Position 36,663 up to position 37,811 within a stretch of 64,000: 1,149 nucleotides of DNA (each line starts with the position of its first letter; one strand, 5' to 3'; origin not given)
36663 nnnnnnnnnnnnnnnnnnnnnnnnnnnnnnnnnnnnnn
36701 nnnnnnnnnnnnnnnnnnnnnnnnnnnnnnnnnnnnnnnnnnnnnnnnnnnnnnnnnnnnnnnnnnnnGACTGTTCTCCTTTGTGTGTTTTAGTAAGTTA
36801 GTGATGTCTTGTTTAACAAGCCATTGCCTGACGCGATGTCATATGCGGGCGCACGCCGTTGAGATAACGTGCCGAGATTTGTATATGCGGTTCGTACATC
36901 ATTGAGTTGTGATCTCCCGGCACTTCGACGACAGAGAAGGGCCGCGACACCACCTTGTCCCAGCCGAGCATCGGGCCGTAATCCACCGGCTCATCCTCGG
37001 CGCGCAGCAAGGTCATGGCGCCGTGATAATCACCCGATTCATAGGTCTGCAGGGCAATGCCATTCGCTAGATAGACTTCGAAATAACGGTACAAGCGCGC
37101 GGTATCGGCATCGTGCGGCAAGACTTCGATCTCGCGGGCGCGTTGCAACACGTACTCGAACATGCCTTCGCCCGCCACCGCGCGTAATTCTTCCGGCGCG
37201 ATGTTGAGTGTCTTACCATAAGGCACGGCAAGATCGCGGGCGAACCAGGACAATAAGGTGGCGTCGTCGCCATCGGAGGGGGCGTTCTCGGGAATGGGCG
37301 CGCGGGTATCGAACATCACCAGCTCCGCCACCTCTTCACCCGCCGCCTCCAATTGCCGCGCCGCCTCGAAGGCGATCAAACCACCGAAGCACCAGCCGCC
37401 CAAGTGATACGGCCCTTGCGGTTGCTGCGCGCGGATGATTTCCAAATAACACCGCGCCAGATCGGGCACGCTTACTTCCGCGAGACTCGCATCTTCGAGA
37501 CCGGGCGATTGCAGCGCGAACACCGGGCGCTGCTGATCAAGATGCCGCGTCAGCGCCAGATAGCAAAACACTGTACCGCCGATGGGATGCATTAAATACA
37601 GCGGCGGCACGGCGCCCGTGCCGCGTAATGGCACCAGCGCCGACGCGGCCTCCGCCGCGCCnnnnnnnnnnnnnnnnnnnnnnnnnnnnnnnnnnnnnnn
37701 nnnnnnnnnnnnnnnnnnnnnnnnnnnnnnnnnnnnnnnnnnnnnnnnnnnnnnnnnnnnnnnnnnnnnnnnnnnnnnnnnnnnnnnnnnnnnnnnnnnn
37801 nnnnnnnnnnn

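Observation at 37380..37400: Thioesterase domain with Cys replacing the catalytic Ser (GWCFG instead of GxSxG)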

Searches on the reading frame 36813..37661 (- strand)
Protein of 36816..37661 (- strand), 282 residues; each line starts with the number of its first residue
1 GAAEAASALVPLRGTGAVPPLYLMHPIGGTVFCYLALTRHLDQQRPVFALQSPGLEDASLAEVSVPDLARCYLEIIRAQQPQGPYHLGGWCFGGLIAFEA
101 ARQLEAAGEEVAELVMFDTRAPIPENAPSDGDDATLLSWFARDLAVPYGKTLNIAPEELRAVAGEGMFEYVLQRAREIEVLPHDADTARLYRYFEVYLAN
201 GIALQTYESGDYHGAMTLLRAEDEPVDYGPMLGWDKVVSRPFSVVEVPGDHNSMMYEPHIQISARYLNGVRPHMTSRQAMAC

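Call 7: search_solved_structures(query=window:36816-37661:-, max_evalue=0.001, show_alignments=5)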
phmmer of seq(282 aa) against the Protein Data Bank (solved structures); distinct sequences matched with E-value up to 0.001: 40.
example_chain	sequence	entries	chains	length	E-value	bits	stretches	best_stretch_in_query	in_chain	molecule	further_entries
4zxh_A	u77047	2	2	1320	2.6e-85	289.3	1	9-267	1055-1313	ABBFA_003403 | Tyrocidine synthetase 3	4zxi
7dxo_A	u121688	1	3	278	9.6e-26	93.8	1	6-134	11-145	Non-ribosomal peptide synthetase 4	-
7crn_A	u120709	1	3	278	1.3e-25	93.4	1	6-134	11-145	Non-ribosomal peptide synthetase 4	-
6ojc_A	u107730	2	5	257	2.5e-20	76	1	19-131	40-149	NocB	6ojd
2roq_A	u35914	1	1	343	3.6e-16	62.4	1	8-127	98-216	Enterobactin synthetase component F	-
3tej_A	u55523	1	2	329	4.2e-16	62.2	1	8-127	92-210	Enterobactin synthase component F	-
9f7b_A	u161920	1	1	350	9.2e-16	61.1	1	13-137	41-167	3-hydroxyacyl-[acyl-carrier-protein] dehydratase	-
7r0x_A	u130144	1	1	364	3.1e-15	59.4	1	22-128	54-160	Polyketide synthase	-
3ils_A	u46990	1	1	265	3.2e-15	59.3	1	19-125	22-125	Aflatoxin biosynthesis polyketide synthase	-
5ja1_A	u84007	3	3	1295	3.5e-15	59.2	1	8-127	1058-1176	Enterobactin synthase component F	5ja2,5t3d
8cg4_A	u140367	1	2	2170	6.6e-13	51.7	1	19-125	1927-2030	Norsolorinic acid synthase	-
8cuy_A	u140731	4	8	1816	6.7e-13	51.7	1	11-263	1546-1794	Polyketide synthase PKS13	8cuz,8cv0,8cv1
7uk4_A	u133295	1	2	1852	6.9e-13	51.6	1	11-263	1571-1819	Polyketide synthase PKS13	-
2vz8_A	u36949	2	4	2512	1.3e-12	50.7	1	17-107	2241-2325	FATTY ACID SYNTHASE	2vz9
4z49_A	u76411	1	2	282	1.5e-12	50.6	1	18-107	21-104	Fatty acid synthase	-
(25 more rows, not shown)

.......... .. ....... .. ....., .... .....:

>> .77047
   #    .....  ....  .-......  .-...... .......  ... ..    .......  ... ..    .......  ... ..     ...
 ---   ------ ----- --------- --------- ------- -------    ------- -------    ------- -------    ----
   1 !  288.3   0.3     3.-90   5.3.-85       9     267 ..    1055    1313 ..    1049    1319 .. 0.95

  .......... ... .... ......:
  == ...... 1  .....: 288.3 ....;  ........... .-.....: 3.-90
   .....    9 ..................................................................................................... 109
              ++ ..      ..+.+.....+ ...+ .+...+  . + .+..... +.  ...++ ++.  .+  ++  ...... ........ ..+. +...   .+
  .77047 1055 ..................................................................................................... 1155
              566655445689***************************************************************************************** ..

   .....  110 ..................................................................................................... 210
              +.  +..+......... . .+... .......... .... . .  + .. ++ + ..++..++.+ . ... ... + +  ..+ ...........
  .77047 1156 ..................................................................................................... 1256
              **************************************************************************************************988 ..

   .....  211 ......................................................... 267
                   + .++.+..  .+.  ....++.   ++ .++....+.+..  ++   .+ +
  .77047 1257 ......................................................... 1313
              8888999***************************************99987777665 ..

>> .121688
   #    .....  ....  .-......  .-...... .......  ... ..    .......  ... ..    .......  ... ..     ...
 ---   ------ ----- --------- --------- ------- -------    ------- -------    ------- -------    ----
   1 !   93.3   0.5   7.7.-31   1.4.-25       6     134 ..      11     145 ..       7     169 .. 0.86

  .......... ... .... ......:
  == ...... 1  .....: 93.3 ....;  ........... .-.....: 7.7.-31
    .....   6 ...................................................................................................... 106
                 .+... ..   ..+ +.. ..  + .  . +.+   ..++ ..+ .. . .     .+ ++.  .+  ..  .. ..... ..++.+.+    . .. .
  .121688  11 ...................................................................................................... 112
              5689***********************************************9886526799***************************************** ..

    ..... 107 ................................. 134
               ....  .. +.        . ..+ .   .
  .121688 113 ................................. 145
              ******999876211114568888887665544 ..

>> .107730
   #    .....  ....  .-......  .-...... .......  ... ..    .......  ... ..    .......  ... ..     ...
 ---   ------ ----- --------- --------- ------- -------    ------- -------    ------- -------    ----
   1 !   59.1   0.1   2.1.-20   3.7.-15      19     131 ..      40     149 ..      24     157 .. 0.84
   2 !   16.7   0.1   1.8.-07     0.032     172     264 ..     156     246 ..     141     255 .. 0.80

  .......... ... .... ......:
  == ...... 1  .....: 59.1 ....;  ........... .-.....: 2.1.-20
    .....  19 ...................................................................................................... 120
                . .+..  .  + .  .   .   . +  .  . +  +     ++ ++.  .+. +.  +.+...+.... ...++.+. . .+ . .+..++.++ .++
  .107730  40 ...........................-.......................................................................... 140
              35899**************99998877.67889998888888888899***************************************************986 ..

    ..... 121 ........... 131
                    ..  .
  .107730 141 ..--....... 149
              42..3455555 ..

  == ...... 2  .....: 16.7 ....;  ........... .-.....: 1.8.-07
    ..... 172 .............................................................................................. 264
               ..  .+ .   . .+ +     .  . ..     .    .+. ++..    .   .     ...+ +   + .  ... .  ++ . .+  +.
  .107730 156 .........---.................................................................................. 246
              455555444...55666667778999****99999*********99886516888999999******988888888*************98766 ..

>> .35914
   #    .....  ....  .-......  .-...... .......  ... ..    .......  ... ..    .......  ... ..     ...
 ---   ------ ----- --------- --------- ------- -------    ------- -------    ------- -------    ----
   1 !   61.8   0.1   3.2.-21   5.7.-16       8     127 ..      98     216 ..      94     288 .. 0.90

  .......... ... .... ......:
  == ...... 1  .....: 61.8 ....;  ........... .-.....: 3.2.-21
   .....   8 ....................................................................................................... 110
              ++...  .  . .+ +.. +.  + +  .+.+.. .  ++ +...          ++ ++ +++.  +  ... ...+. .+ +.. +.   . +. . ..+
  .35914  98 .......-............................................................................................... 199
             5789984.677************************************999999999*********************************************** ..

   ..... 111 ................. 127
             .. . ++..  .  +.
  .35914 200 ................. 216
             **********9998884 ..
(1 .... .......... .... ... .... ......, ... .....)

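Call 15: find_homologous_proteins(query=window:36816-37661:-, max_evalue=1e-10)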
Query seq(282 aa) (282 aa): 83 proteins with E <= 1e-10 among 4047 candidates.
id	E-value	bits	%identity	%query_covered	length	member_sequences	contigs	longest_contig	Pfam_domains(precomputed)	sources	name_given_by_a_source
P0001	8.4e-101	355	75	72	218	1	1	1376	PF00975.27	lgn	-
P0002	7.7e-90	319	57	92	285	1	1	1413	PF12697.14,PF00975.27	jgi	jgi:thioesterase domain-containing protein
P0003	7.8e-90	319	59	85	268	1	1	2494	PF00975.27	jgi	jgi:thioesterase domain-containing protein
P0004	8.6e-90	319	57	94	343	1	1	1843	PF00550.32,PF12697.14,PF00975.27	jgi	jgi:thioesterase domain-containing protein/acyl carrier protein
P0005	1.9e-89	318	59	88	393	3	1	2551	PF00550.32,PF12697.14,PF00975.27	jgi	jgi:thioesterase domain-containing protein/acyl carrier protein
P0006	3.0e-89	317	57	92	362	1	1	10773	PF00550.32,PF00561.27,PF00975.27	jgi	jgi:thioesterase domain-containing protein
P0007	1.6e-88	315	57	90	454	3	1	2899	PF00550.32,PF13193.13,PF00975.27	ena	-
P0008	9.0e-88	312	57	90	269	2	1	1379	PF12697.14,PF00975.27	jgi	jgi:thioesterase domain-containing protein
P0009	7.9e-87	309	55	92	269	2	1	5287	PF12697.14,PF00975.27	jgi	jgi:thioesterase domain-containing protein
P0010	1.3e-85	305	55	94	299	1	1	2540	PF12697.14,PF00975.27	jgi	jgi:thioesterase domain-containing protein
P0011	3.1e-85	304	50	91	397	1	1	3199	PF00550.32,PF00975.27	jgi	jgi:thioesterase domain-containing protein/acyl carrier protein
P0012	2.7e-81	291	48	94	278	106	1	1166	PF00975.27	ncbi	ncbi:thioesterase domain-containing protein, partial [Acinetobacter baumannii]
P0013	1.2e-80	289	54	92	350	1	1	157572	PF00550.32,PF12697.14,PF00975.27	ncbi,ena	-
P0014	4.3e-72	261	57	73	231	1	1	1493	PF00975.27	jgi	jgi:thioesterase domain-containing protein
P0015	9.4e-71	256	57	75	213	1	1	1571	PF00975.27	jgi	jgi:thioesterase domain-containing protein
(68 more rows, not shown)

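Call 18: find_related_loci(query=A1, collection=genome_contigs, flank=10000)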
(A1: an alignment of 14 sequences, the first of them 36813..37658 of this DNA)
Query A1 (281 aa) in genome_contigs; peptide patterns used: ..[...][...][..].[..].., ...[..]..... (x = any residue, [..] = any of these).
170 stretches matched a pattern; 126 encode a relative of the query (tblastn E <= 1e-3); the best 80 are kept; 80 distinct loci.
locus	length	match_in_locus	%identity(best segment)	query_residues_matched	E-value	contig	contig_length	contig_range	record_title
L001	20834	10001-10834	84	4-281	1e-157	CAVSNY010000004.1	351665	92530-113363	MAG: uncultured Gammaproteobacteria bacterium isolate MFD03066.bin.1.24 genome assembly, contig: contig_20767, whole gen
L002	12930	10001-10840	84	2-281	1e-156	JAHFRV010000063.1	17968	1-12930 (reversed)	MAG: Gammaproteobacteria bacterium isolate nzgw582 NODE_883_length_17969_cov_3.897636, whole genome shotgun sequence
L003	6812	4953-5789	82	2-280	1e-152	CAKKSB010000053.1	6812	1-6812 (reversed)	Gammaproteobacteria bacterium isolate Hainich-H32-bin066-1 genome assembly, contig: H32-bin066_1_Hain_PNK108_H32_02um_85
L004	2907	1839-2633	64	2-267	3e-112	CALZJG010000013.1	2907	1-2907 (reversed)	MAG: uncultured Chromatiaceae bacterium isolate FCS_M_Gamma_041 genome assembly, contig: k121_133833, whole genome shotg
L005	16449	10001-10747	57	12-260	6e-98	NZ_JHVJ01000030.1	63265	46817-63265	Marinobacterium jannaschii DSM 6295 Q354DRAFT_scaffold00022.22_C, whole genome shotgun sequence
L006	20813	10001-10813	54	6-275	7e-98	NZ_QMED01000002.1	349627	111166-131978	Algibacillus agarilyticus strain RQJ05 RQJ50_scaffold2, whole genome shotgun sequence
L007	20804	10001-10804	58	4-271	1e-97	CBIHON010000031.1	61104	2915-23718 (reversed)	MAG TPA_asm: uncultured Burkholderiales bacterium isolate SRR18156200_binner123_Refined_13 genome assembly, contig: ERZ2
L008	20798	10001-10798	55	7-272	1e-96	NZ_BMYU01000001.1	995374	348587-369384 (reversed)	Undibacterium squillarum strain KCTC 23917 sequence01, whole genome shotgun sequence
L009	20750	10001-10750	62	6-255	2e-96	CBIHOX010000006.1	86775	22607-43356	MAG TPA_asm: uncultured Pseudoduganella sp. isolate SRR18156199_binner23_Refined_8 genome assembly, contig: ERZ27336861.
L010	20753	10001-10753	61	8-258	1e-95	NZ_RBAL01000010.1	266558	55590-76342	Streptomyces hoynatensis strain KCTC 29097 NODE_10_length_266558_cov_34.835222, whole genome shotgun sequence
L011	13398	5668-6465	57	2-267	1e-95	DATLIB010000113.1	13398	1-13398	MAG TPA_asm: Noviherbaspirillum sp. isolate SMAG_U13656 k141_311105, whole genome shotgun sequence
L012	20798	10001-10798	55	7-272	8e-95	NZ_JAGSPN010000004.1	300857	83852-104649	Undibacterium luofuense strain LFS511W NODE_4_length_300857_cov_34.302687, whole genome shotgun sequence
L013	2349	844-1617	59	1-258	3e-97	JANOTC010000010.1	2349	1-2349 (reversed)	MAG: Gammaproteobacteria bacterium isolate VAR_39_metabat_35 VAR_39_k141_2778732, whole genome shotgun sequence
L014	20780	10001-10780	57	8-267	3e-93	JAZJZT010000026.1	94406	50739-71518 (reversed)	MAG: Pseudomonadota bacterium isolate ADI_H2L1_1_122_18_3-bin031 ADIH2L11_B031_0_000000000026, whole genome shotgun sequ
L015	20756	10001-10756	56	19-273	3e-93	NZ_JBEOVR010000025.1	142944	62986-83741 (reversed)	Streptomyces sp. NPDC002764 NPDC002764_13_F9.ctg-0025, whole genome shotgun sequence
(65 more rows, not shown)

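Call 24: search_solved_structures(query=A1, max_evalue=10, show_alignments=0)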
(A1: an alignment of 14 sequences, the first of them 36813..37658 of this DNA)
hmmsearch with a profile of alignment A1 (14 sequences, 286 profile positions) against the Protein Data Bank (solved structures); distinct sequences matched with E-value up to 10: 86 (the best 60 are shown).
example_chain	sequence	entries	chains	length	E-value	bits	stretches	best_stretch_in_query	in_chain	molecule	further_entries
4zxh_A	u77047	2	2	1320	8.3e-135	451.6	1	1-275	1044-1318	ABBFA_003403 | Tyrocidine synthetase 3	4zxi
7dxo_A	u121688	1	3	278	1.1e-29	106.7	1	10-275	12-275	Non-ribosomal peptide synthetase 4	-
7crn_A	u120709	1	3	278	1.2e-29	106.5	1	10-275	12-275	Non-ribosomal peptide synthetase 4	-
6ojc_A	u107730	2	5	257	1.2e-27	100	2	14-123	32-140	NocB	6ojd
3ils_A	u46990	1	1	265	3.9e-23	85.2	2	11-128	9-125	Aflatoxin biosynthesis polyketide synthase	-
6ecd_A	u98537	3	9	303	4.6e-23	84.9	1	10-274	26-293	Vlm2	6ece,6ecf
6ecb_A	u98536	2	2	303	5.3e-23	84.7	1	10-274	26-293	Vlm2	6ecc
5v3z_A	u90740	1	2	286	1.5e-21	80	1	14-276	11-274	Polyketide synthase Pks13 (Termination polyketide synthase)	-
7vjt_A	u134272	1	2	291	2e-21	79.6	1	13-276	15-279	Polyketide synthase Pks13 (Termination polyketide synthase)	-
5v3w_A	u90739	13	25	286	2.2e-21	79.4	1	14-276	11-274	Polyketide synthase Pks13 (Termination polyketide synthase) | Polyketide synthase Pks13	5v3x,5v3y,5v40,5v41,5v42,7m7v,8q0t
2px6_A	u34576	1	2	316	3.5e-21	78.7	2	12-111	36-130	Thioesterase domain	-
8tqv_A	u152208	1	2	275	4.3e-21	78.5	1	18-274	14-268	Polyketide synthase Pks13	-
7mhd_A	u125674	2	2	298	4.8e-21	78.3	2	12-111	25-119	Fatty acid synthase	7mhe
4z49_A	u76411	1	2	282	6.6e-21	77.9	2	12-111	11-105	Fatty acid synthase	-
8cg4_A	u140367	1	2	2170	9.9e-21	77.3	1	11-128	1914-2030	Norsolorinic acid synthase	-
6n8e_A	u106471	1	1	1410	0.00071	22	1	28-118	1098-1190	holo-ObiF1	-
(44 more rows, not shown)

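Call 32: predict_structure(alignment_id=A1)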
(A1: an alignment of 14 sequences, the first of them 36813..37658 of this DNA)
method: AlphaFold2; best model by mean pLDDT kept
length: 281 residues; sequences in the alignment: 14
mean_pLDDT: 85.1   pTM: 0.85
mean pLDDT of the five models: 85.1, 84.5, 83.9, 83.8, 83.5
residues with pLDDT >= 90: 138; 70-90: 111; 50-70: 19; < 50: 13
segments of 3 or more residues with pLDDT < 50: 1-4, 273-281
pLDDT, mean of each block of 10 residues (from residue 1): 60 86 81 88 92 60 86 94 95 96 96 95 81 87 79 92 87 93 86 82 85 94 86 91 93 90 88 48 40
secondary structure, 60 per line:
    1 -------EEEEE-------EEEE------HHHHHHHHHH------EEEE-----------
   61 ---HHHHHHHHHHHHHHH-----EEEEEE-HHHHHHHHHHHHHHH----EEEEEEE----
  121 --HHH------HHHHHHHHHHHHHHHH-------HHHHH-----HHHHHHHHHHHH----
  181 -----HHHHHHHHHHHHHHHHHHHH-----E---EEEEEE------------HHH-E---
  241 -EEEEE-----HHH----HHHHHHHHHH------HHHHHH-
elements in order: E8-12 E20-23 H30-39 E46-49 H64-78 E84-89 H91-105 E110-116 H132-147 H155-159 H165-176 H186-205 E215-220 E242-246 H259-268 H275-280

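Call 35: fold_search(model_id=the predicted structure, library=pdb)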
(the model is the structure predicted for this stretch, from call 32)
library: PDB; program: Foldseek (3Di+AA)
matches with E <= 10: 1615; with E <= 0.001: 999
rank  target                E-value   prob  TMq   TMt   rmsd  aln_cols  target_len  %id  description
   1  4zxh                  3.0e-33  1.00  0.88  0.20   2.2       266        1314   50  Crystal Structure of holo-AB3403 a four domain nonribosomal peptide synthetase from Acinetobacter Baumanii (released 2015-12-30)
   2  7dxo_A                1.1e-17  1.00  0.73  0.77   4.3       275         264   26  The mutant of bifunctional thioesterase catalyzing epimerization and cyclization (released 2022-01-26)
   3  5v41_B                1.3e-17  1.00  0.64  0.66   6.7       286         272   22  Crystal Structure of Mtb Pks13 Thioesterase domain in complex with inhibitor TAM5 (released 2017-07-05)
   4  7crn_C                2.2e-17  1.00  0.73  0.77   4.5       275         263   26  The Functional Characterization and Crystal Structure of the Bifunctional Thioesterase Catalyzing Epimerization and Cy (released 2021-08-18)
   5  8q0t_B                2.2e-17  1.00  0.62  0.65   7.2       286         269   23  Identification and optimisation of novel inhibitors of the Polyketide synthetase 13 thioesterase domain with antituber (released 2023-11-22)
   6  2px6_B                2.4e-17  1.00  0.69  0.73   4.9       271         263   23  Crystal structure of the thioesterase domain of human fatty acid synthase inhibited by Orlistat (released 2007-07-10)
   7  5v3x_A                3.2e-17  1.00  0.63  0.66   7.4       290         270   23  Crystal Structure of Mtb Pks13 Thioesterase domain in complex with inhibitor TAM1 (released 2017-07-05)
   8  7vjt_A                4.9e-17  1.00  0.63  0.63   6.7       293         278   24  Crystal Structure of Mtb Pks13-TE in complex with inhibitor coumestan derivative 8 (released 2022-09-28)
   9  5v3x_B                7.0e-17  1.00  0.62  0.64   7.1       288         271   24  Crystal Structure of Mtb Pks13 Thioesterase domain in complex with inhibitor TAM1 (released 2017-07-05)
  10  8q0u_B                7.0e-17  1.00  0.60  0.62   7.4       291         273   23  Identification and optimisation of novel inhibitors of the Polyketide synthetase 13 thioesterase domain with antituber (released 2023-11-22)
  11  1xkt_A                7.4e-17  1.00  0.68  0.73   4.6       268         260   24  Human fatty acid synthase: Structure and substrate selectivity of the thioesterase domain (released 2004-10-26)
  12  5v42_B                7.4e-17  1.00  0.63  0.66   6.8       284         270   24  Crystal Structure of Mtb Pks13 Thioesterase domain in complex with inhibitor TAM3 (released 2017-07-05)
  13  6ojd_A                8.4e-17  1.00  0.66  0.81   4.4       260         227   25  A high-resolution crystal structure of covalent complex of NocB thioesterase domain with fluorophosphonate nocardicin  (released 2019-09-11)
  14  7crn_A                8.4e-17  1.00  0.71  0.75   4.7       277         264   26  The Functional Characterization and Crystal Structure of the Bifunctional Thioesterase Catalyzing Epimerization and Cy (released 2021-08-18)
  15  5v3y_B                8.9e-17  1.00  0.64  0.66   6.7       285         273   24  Crystal Structure of Mtb Pks13 Thioesterase domain in complex with inhibitor TAM16 (released 2017-07-05)
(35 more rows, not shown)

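Call 51: search_protein_representatives(protein=window:36813-37658:-)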
Query: 281 residues. Proteins with E-value up to 0.001 (for the whole library): 39572; up to 1e-10: 26073; up to 1e-30: 2628. The best 150 are listed.
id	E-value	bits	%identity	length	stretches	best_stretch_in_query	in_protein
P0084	1.3e-104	365.7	64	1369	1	5-264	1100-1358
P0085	9.7e-95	333.3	59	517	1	4-271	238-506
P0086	8.4e-91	320.4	56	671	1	12-263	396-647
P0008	2.8e-88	312.1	58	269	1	18-263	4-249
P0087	7.6e-88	310.7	56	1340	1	13-274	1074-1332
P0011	9.9e-86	303.8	50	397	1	11-267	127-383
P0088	7.3e-84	297.6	54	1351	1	8-267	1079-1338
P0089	1.7e-81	289.9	53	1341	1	14-267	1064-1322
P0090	4.6e-79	281.9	52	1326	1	7-270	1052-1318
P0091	1.2e-78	280.5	54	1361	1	7-267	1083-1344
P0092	4.7e-77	275.3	54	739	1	17-264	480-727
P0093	6.3e-75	268.3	50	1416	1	3-260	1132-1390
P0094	7.4e-75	268.1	53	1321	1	10-267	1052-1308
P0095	1.7e-71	257.1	49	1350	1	20-267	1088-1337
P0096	2.9e-68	246.5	45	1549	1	6-266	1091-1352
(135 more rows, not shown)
